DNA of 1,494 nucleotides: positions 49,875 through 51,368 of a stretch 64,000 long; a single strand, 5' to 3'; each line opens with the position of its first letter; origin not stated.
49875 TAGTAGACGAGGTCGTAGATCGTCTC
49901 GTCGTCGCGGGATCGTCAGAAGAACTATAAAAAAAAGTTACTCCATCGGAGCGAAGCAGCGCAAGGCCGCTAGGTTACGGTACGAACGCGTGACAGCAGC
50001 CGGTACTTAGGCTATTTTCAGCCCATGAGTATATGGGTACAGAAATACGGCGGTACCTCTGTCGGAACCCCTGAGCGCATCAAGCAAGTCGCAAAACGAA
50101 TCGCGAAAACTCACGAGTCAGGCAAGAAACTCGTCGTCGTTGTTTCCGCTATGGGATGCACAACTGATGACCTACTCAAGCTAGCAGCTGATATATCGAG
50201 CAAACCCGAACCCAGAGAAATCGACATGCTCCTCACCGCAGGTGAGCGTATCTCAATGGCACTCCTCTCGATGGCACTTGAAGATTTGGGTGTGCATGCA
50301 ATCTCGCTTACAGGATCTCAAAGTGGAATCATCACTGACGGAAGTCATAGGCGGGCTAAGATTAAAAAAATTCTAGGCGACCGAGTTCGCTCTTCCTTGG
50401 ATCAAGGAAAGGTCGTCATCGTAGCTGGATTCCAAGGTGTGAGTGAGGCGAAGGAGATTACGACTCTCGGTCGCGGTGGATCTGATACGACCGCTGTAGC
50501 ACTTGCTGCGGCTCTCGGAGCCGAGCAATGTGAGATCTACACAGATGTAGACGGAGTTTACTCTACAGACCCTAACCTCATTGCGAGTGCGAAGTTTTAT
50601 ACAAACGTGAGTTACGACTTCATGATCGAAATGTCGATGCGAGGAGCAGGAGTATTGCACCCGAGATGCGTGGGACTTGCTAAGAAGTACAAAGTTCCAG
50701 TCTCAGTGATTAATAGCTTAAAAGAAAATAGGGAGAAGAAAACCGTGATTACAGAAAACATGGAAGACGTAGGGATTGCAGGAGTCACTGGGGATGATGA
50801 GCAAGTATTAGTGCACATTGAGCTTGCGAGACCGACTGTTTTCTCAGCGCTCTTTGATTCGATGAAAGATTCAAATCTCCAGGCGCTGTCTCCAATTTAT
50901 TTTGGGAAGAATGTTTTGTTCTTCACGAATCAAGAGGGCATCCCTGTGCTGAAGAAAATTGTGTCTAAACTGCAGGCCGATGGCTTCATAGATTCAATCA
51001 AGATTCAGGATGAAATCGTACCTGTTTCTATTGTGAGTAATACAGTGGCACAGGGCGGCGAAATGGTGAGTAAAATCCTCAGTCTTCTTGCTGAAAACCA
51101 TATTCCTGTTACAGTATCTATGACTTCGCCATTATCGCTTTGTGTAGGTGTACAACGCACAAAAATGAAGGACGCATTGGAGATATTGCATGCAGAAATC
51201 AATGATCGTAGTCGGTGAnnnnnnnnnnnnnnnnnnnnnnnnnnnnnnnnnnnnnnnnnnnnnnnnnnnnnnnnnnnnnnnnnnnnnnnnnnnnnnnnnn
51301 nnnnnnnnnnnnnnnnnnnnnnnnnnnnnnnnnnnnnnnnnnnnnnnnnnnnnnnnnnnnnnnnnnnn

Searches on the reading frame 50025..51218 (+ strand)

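Call 47: search_protein_families(library=pfam, proteins=[window:50025-51218:+], max_evalue=0.001)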
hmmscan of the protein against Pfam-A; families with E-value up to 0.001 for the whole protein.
window:50025-51218:+ (397 aa): 3 families
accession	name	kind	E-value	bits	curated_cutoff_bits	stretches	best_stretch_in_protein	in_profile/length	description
PF00696.33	AA_kinase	-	3.9e-54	184.3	24.9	1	3-230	2-234/234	Amino acid kinase family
PF22468.2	ACT_9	-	3.7e-06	27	27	1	334-391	1-60/61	ACT domain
PF13840.12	ACT_7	-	4.8e-05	23.6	27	1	327-389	2-64/65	ACT domain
